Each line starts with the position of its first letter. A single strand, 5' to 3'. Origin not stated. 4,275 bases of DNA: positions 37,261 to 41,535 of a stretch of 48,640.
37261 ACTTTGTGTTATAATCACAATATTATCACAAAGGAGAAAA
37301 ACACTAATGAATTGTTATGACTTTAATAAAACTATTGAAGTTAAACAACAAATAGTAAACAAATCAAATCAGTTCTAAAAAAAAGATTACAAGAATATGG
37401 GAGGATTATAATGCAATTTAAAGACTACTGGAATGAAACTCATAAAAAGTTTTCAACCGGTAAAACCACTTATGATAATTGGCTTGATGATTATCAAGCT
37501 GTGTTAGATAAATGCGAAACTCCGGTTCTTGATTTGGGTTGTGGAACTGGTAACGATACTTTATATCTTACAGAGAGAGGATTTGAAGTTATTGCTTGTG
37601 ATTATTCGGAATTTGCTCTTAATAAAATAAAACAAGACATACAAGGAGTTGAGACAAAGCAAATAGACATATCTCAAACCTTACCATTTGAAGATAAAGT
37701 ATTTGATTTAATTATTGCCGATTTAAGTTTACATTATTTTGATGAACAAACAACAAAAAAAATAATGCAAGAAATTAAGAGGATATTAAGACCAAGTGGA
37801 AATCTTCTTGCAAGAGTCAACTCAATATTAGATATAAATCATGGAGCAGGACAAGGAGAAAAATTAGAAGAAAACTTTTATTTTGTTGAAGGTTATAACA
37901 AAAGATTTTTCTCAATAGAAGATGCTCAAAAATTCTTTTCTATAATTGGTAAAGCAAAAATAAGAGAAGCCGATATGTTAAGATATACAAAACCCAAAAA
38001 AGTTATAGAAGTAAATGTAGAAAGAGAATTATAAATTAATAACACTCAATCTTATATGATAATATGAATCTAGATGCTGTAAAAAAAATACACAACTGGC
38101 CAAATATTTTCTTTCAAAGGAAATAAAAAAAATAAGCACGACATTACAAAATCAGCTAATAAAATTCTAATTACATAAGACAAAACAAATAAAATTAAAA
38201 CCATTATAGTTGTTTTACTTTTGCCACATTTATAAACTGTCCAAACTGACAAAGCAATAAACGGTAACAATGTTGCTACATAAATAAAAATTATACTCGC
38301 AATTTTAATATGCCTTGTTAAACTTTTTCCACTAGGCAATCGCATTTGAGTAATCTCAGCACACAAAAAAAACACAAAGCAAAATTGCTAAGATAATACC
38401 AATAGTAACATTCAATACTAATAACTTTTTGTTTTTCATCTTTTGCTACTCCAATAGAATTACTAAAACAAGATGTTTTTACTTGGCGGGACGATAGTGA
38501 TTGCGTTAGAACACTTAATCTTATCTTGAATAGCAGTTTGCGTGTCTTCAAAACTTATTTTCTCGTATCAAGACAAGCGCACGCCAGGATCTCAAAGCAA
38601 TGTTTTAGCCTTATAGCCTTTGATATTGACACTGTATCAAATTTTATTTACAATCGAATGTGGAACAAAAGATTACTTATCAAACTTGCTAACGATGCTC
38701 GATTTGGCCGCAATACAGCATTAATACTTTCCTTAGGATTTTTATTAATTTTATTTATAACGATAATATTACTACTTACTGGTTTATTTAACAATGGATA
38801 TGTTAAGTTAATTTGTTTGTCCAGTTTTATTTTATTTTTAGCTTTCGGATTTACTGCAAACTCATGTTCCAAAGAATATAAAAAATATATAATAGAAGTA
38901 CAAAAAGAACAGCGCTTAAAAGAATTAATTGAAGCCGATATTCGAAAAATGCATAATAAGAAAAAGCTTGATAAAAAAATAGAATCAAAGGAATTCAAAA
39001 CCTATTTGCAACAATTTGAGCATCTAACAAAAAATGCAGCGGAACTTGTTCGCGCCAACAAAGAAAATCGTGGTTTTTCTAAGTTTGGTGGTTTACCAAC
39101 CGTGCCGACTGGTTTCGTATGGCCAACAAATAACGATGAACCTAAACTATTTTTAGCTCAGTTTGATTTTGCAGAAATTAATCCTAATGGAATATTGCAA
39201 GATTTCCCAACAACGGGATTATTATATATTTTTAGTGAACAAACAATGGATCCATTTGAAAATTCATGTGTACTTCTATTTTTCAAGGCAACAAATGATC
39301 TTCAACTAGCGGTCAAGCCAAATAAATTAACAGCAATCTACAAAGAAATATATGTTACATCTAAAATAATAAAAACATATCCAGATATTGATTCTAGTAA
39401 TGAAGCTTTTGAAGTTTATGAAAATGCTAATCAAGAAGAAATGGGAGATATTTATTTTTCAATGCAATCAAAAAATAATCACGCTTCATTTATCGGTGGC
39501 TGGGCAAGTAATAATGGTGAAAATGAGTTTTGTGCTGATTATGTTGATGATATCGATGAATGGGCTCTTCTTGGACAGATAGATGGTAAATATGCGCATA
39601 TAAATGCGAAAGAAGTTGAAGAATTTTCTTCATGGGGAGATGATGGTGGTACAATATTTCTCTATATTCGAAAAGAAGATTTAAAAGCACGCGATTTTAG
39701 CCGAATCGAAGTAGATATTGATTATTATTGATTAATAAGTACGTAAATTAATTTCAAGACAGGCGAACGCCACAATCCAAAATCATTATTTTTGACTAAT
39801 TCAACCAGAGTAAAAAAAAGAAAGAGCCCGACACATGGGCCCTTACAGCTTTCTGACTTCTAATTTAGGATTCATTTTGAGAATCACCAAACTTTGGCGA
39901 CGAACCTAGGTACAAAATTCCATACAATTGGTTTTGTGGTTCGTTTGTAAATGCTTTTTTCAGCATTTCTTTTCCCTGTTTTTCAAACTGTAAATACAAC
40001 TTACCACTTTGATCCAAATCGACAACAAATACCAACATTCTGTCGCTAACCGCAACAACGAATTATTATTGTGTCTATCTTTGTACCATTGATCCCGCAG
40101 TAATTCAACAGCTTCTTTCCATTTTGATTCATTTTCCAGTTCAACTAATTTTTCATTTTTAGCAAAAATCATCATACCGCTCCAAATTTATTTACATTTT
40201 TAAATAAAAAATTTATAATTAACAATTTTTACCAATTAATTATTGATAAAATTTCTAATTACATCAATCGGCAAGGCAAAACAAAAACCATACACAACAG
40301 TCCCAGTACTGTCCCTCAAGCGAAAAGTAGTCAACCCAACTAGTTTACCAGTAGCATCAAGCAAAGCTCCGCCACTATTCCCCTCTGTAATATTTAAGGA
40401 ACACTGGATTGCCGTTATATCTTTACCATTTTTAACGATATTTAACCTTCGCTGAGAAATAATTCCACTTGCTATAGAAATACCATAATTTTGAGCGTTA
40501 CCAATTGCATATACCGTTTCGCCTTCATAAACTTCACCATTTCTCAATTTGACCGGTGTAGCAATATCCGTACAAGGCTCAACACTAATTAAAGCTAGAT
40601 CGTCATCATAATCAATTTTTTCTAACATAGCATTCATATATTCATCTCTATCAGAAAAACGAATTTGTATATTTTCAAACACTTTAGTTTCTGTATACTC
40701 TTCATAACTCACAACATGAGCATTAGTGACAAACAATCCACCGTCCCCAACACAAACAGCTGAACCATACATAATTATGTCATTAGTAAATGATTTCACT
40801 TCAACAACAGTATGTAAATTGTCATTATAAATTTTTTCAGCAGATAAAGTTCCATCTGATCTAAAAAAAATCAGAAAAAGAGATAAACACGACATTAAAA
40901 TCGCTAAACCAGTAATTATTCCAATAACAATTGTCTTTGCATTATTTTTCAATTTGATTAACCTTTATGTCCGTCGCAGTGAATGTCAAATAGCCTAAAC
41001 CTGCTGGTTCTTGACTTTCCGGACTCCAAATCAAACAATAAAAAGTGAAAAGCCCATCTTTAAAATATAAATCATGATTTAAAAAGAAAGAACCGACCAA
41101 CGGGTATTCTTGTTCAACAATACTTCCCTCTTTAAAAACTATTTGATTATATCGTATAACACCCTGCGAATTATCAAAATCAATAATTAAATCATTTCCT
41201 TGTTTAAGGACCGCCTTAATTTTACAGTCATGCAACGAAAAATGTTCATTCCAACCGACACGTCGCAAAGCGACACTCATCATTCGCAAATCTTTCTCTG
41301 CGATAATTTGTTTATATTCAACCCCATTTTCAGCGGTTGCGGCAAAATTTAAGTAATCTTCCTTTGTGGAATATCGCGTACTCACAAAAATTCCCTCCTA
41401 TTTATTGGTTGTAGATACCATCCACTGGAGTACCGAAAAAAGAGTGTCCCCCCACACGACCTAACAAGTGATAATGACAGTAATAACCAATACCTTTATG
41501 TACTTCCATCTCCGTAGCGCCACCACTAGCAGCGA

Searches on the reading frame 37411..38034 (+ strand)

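Call 82: search_protein_families(library=pfam, proteins=[window:37411-38034:+], max_evalue=0.00001)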
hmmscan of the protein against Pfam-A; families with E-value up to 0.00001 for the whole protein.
window:37411-38034:+ (207 aa): 9 families
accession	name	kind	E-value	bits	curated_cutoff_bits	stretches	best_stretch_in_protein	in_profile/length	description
PF13649.12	Methyltransf_25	-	3.3e-21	76.2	27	1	39-130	1-97/97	Methyltransferase domain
PF08241.18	Methyltransf_11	-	4.9e-20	72.4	21.2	1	40-133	1-94/95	Methyltransferase domain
PF13847.12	Methyltransf_31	-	5.6e-17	62.2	27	1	36-135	4-110/145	Methyltransferase domain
PF08242.18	Methyltransf_12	-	7e-14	52.8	30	1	40-132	1-98/98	Methyltransferase domain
PF03848.20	TehB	-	8.7e-12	45.3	20.4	1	11-133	10-132/193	Tellurite resistance protein TehB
PF13489.12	Methyltransf_23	-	6.5e-11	42.7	27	1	36-136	23-118/164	Methyltransferase domain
PF01209.24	Ubie_methyltran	-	4.1e-08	33.3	20.1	1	33-133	45-150/233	ubiE/COQ5 methyltransferase family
PF05175.20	MTS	-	2.5e-07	30.9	23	1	35-144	31-148/170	Methyltransferase small domain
PF01728.25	FtsJ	-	1.4e-06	28.8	24.1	1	25-109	12-108/181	FtsJ-like methyltransferase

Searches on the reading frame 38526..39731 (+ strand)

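Call 82: search_protein_families(library=pfam, proteins=[window:38526-39731:+], max_evalue=0.00001)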
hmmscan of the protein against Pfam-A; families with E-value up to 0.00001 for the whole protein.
window:38526-39731:+ (401 aa): 1 family
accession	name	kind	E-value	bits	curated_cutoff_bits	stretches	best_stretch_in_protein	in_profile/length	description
PF09234.15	DUF1963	-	3e-25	90.3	23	1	185-397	1-213/216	Domain of unknown function (DUF1963)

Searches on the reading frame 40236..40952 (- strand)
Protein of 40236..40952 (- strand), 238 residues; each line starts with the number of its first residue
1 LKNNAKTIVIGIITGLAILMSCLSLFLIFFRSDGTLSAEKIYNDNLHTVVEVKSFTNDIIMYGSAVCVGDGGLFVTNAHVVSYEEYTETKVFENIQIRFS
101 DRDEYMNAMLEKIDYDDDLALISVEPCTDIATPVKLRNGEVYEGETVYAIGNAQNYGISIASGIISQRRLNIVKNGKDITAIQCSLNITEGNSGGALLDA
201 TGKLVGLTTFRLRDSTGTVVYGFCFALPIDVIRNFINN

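Call 82: search_protein_families(library=pfam, proteins=[window:40236-40952:-], max_evalue=0.00001)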
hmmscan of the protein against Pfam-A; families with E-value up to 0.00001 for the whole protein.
window:40236-40952:- (238 aa): 2 families
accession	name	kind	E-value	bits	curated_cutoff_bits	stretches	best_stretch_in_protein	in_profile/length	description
PF13365.12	Trypsin_2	-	4.8e-23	82.9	27.6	1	63-207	1-144/144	Trypsin-like peptidase domain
PF00089.32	Trypsin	-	2.9e-09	37.5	20.6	1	68-223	32-209/220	Trypsin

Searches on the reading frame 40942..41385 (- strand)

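Call 82: search_protein_families(library=pfam, proteins=[window:40942-41385:-], max_evalue=0.00001)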
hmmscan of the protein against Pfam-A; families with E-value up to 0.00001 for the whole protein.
window:40942-41385:- (147 aa): 1 family
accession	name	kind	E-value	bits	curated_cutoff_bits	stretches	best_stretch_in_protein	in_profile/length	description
PF13315.11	DUF4085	-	1.6e-08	34.9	24.1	1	18-124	90-199/205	Protein of unknown function (DUF4085)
